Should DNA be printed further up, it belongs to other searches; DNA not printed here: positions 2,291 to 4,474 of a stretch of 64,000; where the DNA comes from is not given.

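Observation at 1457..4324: Radical SAM/SPASM-like enzyme co-transcribed with a cytoplasmic M28 peptidase, with no visible precursor peptide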

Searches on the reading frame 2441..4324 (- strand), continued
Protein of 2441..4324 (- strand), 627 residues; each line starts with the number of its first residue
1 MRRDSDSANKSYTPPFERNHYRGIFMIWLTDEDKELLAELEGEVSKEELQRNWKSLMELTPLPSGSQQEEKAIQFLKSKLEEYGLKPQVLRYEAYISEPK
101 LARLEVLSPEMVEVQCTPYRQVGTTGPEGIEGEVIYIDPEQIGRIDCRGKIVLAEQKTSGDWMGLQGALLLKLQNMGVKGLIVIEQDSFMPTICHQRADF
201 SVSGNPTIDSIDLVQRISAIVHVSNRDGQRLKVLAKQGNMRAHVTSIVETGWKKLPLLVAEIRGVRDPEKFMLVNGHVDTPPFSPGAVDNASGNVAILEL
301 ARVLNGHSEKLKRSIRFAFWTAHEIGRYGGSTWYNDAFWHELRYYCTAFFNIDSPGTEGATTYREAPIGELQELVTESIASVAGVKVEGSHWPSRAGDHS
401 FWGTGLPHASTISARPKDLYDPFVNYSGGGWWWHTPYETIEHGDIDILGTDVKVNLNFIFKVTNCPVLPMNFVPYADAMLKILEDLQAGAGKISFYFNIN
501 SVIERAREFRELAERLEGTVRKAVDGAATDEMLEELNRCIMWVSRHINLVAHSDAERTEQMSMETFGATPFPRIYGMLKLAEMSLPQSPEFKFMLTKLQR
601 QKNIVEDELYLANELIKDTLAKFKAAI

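Call 75: find_homologous_proteins(query=P0245, max_evalue=1e-20)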
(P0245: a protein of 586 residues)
Query P0245 (586 aa): 1652 proteins with E <= 1e-20 among 8000 candidates; the best 120 are listed.
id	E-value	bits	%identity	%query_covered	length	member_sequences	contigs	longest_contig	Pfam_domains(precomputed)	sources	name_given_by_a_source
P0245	0.0e+0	1348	100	100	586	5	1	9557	PF04389.23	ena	-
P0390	1.4e-279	946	69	100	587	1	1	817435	PF04389.23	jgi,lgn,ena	-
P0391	1.1e-167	577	47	99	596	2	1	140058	PF04389.23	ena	-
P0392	4.3e-167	575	46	96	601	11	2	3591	PF04389.23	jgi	-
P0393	4.8e-165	568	47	99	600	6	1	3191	PF04389.23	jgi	jgi:hypothetical protein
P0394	1.0e-161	557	46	97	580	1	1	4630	PF04389.23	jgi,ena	-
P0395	7.2e-161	554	46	97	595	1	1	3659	PF02225.28,PF04389.23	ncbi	-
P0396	1.0e-160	554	45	99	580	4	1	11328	PF02225.28,PF04389.23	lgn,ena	-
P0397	1.5e-160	553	45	98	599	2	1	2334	PF02225.28,PF04389.23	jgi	jgi:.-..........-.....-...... acidic dipeptidase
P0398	1.4e-158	547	46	98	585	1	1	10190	PF02225.28,PF04389.23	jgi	-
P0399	8.8e-158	544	45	97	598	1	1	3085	PF04389.23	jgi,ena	-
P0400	9.5e-158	544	44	98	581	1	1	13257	PF04389.23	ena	-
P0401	2.7e-157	543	46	96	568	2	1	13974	PF02225.28,PF04389.23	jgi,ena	-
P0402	3.5e-157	542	44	98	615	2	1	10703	PF02225.28,PF04389.23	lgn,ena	-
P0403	9.7e-157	541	44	97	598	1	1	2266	PF02225.28,PF04389.23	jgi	jgi:Iap family predicted aminopeptidase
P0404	1.5e-156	540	44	98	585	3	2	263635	PF04389.23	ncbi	-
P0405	2.4e-156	540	44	99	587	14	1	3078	PF02225.28,PF04389.23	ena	-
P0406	9.9e-155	534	43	99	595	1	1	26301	PF02225.28,PF04389.23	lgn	-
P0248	1.6e-153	530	44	98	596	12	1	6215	PF02225.28,PF04389.23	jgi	jgi:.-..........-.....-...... acidic dipeptidase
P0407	8.5e-153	528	44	96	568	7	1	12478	PF02225.28,PF04389.23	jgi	-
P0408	2.4e-151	523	46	91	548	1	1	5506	PF04389.23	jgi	jgi:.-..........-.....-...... acidic dipeptidase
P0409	3.3e-151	523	45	98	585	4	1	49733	PF02225.28,PF04389.23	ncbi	-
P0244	3.3e-150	519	44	98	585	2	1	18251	PF04389.23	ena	-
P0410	3.1e-149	516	44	96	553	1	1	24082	PF04389.23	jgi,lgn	-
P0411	5.5e-149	515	43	97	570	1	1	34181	PF04389.23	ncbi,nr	ncbi:MAG: M28 family peptidase [Nitrososphaeria archaeon]|nr:M28 family peptidase [Nitrososphaeria a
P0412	6.0e-147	508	43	99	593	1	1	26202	PF04389.23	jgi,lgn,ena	-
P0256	6.6e-147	508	43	98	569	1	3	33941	PF02225.28,PF04389.23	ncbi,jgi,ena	-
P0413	1.4e-146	507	44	99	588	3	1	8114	PF04389.23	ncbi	-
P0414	2.0e-144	500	41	98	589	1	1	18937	PF04389.23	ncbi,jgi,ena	ncbi:MAG: hypothetical protein C4316_12680 [Chloroflexota bacterium]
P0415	1.2e-143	498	41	98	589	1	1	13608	PF04389.23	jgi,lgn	jgi:hypothetical protein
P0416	1.9e-143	497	42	98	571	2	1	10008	PF04389.23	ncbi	ncbi:MAG: M28 family peptidase [Nitrososphaeria archaeon]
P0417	8.6e-143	495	43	98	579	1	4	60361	PF04389.23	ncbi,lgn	ncbi:MAG: M28 family peptidase [Candidatus Heimdallarchaeota archaeon]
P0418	1.7e-142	494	41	97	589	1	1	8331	PF04389.23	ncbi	-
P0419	2.1e-142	494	44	98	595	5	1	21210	PF04389.23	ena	-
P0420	2.2e-142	493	43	100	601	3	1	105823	PF04389.23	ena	-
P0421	3.6e-142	493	44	98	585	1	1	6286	PF04389.23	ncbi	-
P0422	8.0e-142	492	42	97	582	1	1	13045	PF04389.23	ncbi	-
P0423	8.7e-142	491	41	97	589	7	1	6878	PF04389.23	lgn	-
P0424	9.9e-141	488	43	99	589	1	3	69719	PF04389.23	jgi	-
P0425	1.8e-140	487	42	99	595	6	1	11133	PF04389.23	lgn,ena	-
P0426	1.5e-139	484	41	99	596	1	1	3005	PF04389.23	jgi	jgi:Iap family predicted aminopeptidase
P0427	2.6e-139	483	40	97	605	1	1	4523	PF02225.28,PF04389.23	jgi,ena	-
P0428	1.0e-138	481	42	99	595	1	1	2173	PF04389.23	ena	-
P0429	1.1e-137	478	43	97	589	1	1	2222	PF04389.23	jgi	-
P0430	3.2e-137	476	41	99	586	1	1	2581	PF04389.23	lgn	-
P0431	3.6e-137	476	41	99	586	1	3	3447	PF04389.23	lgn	-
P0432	2.3e-136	474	42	97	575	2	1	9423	PF04389.23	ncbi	ncbi:MAG: M28 family peptidase [Promethearchaeota archaeon]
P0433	8.7e-136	472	42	96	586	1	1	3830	PF04389.23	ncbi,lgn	-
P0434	1.2e-135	471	41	99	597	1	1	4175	PF04389.23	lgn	-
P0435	2.8e-135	470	41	98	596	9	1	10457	PF04389.23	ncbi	ncbi:MAG: M28 family peptidase [Candidatus Bathyarchaeia archaeon]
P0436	9.5e-135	468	41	98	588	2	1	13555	PF04389.23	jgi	-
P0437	2.2e-134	467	40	98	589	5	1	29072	PF04389.23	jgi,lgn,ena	-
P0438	6.3e-134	466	40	98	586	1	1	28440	PF04389.23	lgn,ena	-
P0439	9.2e-134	465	42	98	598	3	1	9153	PF04389.23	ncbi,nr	ncbi:M28 family peptidase [Candidatus Bathyarchaeota archaeon]|nr:M28 family peptidase [Candidatus B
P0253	1.8e-133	464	41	99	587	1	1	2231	PF02225.28,PF04389.23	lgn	-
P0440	2.6e-133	463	41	99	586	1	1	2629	PF04389.23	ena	-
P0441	3.5e-133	463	41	98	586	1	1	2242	PF04389.23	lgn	-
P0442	4.2e-133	463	40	98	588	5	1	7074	PF04389.23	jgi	jgi:hypothetical protein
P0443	7.0e-133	462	40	99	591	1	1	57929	PF04389.23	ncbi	-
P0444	9.1e-133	462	39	98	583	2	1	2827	PF02225.28,PF04389.23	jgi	jgi:Iap family predicted aminopeptidase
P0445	1.7e-132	461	42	96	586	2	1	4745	PF04389.23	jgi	-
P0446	1.8e-132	461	40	98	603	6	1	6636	PF02225.28,PF04389.23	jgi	-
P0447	3.9e-132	460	39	99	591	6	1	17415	PF04389.23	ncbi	-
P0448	4.2e-132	459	42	96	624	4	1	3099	PF04389.23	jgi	jgi:Iap family predicted aminopeptidase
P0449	4.3e-132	459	39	98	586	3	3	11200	PF04389.23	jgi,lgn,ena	-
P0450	4.3e-132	459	41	98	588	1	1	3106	PF04389.23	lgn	-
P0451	5.5e-132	459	40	99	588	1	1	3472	PF04389.23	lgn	-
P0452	5.5e-132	459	41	98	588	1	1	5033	PF04389.23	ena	-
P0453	3.5e-131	456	40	99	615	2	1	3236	PF04389.23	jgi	jgi:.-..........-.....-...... acidic dipeptidase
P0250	8.3e-131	455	39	99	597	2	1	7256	PF02225.28,PF04389.23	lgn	-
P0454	1.0e-130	455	39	97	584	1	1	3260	PF04389.23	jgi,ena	-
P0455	3.2e-130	453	40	98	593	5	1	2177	PF04389.23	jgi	jgi:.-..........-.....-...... acidic dipeptidase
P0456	3.4e-130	453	41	98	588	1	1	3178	PF04389.23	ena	-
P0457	3.6e-130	453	40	99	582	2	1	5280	PF04389.23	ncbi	ncbi:MAG: M28 family peptidase [Candidatus Bathyarchaeota archaeon]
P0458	7.5e-130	452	38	99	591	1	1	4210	PF04389.23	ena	-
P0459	7.8e-130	452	40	98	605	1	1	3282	PF02225.28,PF04389.23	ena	-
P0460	8.8e-130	452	39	98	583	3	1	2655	PF04389.23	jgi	-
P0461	3.2e-129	450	40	97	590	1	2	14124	PF04389.23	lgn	-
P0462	4.4e-129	449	40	97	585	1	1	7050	PF02225.28,PF04389.23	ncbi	-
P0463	4.7e-129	449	40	97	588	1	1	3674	PF04389.23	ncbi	-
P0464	1.3e-128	448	40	97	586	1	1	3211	PF04389.23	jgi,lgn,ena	jgi:hypothetical protein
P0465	1.3e-128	448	40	99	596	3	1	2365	PF04389.23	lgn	-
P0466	1.5e-128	448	41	98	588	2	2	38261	PF04389.23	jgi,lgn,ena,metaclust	metaclust:\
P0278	1.6e-128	448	38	97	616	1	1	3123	PF04389.23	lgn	-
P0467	1.7e-128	448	39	98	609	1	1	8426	PF02225.28,PF04389.23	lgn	-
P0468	2.0e-128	447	39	98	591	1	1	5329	PF04389.23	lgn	-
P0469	2.7e-128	447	39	99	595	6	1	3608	PF04389.23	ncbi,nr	ncbi:MAG: M28 family peptidase [Candidatus Bathyarchaeota archaeon]|nr:M28 family peptidase [Candida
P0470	3.3e-128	447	39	99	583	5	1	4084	PF04389.23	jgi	jgi:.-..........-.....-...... acidic dipeptidase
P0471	4.3e-128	446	40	99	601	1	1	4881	PF02225.28,PF04389.23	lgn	-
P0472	5.5e-128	446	38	98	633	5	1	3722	PF04389.23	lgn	-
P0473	5.7e-128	446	40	98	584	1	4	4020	PF04389.23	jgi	-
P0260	5.7e-128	446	39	96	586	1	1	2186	PF04389.23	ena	-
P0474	1.4e-127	445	40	98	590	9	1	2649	PF04389.23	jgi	jgi:hypothetical protein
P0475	1.7e-127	444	40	98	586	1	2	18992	PF04389.23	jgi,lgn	jgi:hypothetical protein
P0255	1.7e-127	444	39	97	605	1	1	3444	PF02225.28,PF04389.23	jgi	-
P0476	2.0e-127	444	40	98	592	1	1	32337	PF04389.23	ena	-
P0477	2.3e-127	444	39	98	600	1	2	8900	PF04389.23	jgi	jgi:hypothetical protein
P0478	2.7e-127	444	38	97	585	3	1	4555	PF04389.23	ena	-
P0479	2.9e-127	444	39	97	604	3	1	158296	PF04389.23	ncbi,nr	ncbi:MAG: M28 family peptidase [Armatimonadota bacterium]|nr:M28 family peptidase [Armatimonadota ba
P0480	3.0e-127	443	40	99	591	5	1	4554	PF04389.23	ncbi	-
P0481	3.2e-127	443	38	98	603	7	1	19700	PF04389.23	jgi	jgi:hypothetical protein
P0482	3.2e-127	443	39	99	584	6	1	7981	PF04389.23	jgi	jgi:hypothetical protein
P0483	3.3e-127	443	40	99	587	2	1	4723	PF04389.23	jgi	-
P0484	3.5e-127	443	40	97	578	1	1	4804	PF04389.23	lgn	-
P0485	3.8e-127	443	40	99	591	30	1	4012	PF04389.23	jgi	-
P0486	3.8e-127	443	40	98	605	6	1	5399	PF04389.23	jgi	-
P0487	3.9e-127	443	39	99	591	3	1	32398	PF04389.23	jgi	jgi:hypothetical protein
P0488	4.8e-127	443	40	97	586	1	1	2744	PF04389.23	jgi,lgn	-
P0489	4.9e-127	443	39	98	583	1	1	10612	PF04389.23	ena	-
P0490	8.1e-127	442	39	99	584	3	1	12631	PF04389.23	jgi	-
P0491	8.9e-127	442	40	99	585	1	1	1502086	PF04389.23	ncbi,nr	ncbi:MAG: M28 family peptidase [Candidatus Bathyarchaeota archaeon]|nr:MAG: M28 family peptidase [Ca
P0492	1.3e-126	441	40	96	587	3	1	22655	PF04389.23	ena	-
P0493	1.3e-126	441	39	98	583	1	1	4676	PF04389.23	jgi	jgi:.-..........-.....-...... acidic dipeptidase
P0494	1.3e-126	441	38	99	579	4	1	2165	PF04389.23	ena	-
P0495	1.3e-126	441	39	98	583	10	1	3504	PF04389.23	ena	-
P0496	1.6e-126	441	40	98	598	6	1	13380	PF04389.23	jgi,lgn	jgi:hypothetical protein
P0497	1.8e-126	441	39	98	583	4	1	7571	PF04389.23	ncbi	-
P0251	4.4e-126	440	38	97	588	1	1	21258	PF02225.28,PF04389.23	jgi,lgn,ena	-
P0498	4.8e-126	439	38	98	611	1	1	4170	PF02225.28,PF04389.23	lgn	-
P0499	4.9e-126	439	40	97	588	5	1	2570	PF04389.23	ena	-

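Call 76: find_encoding_contigs(protein=P0390, flank=5000, max_places=1)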
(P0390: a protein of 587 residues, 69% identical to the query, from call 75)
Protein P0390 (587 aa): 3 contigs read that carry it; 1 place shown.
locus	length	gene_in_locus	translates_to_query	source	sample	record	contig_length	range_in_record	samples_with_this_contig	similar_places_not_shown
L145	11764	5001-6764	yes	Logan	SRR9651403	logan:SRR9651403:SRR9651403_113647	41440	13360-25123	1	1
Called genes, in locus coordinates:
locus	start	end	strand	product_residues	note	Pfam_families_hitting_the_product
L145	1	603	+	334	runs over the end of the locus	PF13263:PHP_C (weak)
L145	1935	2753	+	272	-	PF01886:DUF61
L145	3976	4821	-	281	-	PF01177:Asp_Glu_race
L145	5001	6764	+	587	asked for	PF04389:Peptidase_M28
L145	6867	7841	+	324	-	PF00005:ABC_tran, PF13304:AAA_21 (weak), PF08352:oligo_HPY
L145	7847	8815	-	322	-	PF00005:ABC_tran, PF13304:AAA_21, PF08352:oligo_HPY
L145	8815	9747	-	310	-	PF12911:OppC_N, PF00528:BPD_transp_1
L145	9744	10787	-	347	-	PF19300:BPD_transp_1_N, PF00528:BPD_transp_1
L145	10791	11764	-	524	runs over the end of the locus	PF00496:SBP_bac_5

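Call 77: find_encoding_contigs(protein=P0404, flank=5000, max_places=1)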
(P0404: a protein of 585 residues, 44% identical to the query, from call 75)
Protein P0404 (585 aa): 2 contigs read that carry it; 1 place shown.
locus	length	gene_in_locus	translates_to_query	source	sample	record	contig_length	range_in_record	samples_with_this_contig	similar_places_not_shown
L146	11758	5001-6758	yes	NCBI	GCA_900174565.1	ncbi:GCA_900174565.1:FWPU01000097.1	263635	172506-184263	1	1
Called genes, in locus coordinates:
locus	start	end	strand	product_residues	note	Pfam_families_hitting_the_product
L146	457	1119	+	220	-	-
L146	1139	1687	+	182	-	-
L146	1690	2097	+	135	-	PF01850:PIN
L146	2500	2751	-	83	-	-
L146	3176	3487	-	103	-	-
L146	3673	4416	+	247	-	PF06267:DUF1028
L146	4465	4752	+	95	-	-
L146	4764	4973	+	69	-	-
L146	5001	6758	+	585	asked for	PF04389:Peptidase_M28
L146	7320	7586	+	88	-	-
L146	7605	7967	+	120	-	PF01850:PIN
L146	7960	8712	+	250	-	-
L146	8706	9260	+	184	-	PF01609:DDE_Tnp_1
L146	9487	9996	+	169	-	-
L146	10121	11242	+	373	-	PF09651:Cas_APE2256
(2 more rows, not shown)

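Call 78: find_encoding_contigs(protein=P0479, flank=5000, max_places=1)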
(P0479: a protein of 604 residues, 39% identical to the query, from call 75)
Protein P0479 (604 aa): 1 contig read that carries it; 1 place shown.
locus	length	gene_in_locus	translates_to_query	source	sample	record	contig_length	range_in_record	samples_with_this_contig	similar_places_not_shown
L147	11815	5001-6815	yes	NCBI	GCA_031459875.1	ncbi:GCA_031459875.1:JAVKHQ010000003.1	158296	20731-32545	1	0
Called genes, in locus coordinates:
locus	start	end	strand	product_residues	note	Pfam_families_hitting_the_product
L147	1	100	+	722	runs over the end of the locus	PF13802:Gal_mutarotas_2, PF01055:Glyco_hydro_31_2nd, PF21365:Glyco_hydro_31_3rd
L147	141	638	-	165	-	-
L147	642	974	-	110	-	PF00266:Aminotran_5, PF01041:DegT_DnrJ_EryC1 (weak)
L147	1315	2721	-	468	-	-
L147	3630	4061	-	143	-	PF01741:MscL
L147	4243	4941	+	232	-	PF07302:AroM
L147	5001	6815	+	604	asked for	PF04389:Peptidase_M28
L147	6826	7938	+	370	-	PF02746:MR_MLE_N, PF13378:MR_MLE_C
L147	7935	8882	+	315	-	PF19300:BPD_transp_1_N, PF00528:BPD_transp_1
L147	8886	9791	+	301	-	PF12911:OppC_N, PF00528:BPD_transp_1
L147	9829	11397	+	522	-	PF00496:SBP_bac_5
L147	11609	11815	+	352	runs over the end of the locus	PF00291:PALP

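Call 79: find_encoding_contigs(protein=P0491, flank=5000, max_places=1)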
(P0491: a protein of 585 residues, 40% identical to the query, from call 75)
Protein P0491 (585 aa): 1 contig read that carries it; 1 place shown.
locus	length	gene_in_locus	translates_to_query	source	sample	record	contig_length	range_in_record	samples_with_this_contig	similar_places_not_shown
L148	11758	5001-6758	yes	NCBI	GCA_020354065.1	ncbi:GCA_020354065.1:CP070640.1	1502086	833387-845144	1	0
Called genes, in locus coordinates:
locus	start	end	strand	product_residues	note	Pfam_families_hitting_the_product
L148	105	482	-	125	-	PF12893:Lumazine_bd_2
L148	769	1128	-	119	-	PF07883:Cupin_2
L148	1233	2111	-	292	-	PF02567:PhzC-PhzF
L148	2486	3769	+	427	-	PF07690:MFS_1, PF12832:MFS_1_like, PF07690:MFS_1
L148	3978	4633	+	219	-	PF06733:DEAD_2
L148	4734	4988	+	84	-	-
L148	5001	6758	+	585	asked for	PF04389:Peptidase_M28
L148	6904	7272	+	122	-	PF02311:AraC_binding, PF07883:Cupin_2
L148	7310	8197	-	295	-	-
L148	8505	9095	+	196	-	PF12804:NTP_transf_3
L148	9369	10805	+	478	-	PF02310:B12-binding, PF04055:Radical_SAM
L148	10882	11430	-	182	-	PF00011:HSP20 (faint)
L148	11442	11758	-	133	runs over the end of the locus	PF01022:HTH_5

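Call 83: find_encoding_contigs(protein=P0417, flank=5000, max_places=1)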
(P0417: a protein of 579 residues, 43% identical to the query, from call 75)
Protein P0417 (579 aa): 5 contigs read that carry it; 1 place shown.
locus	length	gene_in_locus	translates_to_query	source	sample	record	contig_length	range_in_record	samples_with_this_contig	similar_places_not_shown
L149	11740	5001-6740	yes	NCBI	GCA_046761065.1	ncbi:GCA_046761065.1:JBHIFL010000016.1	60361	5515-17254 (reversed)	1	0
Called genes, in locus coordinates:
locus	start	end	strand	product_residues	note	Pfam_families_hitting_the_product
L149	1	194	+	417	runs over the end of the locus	-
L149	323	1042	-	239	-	-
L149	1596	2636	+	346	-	PF03417:AAT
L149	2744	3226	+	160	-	PF02915:Rubrerythrin (faint)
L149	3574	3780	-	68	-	-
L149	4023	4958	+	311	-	PF00296:Bac_luciferase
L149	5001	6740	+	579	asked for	PF04389:Peptidase_M28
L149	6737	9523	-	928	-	PF04151:PPC (faint)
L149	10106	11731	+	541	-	PF00557:Peptidase_M24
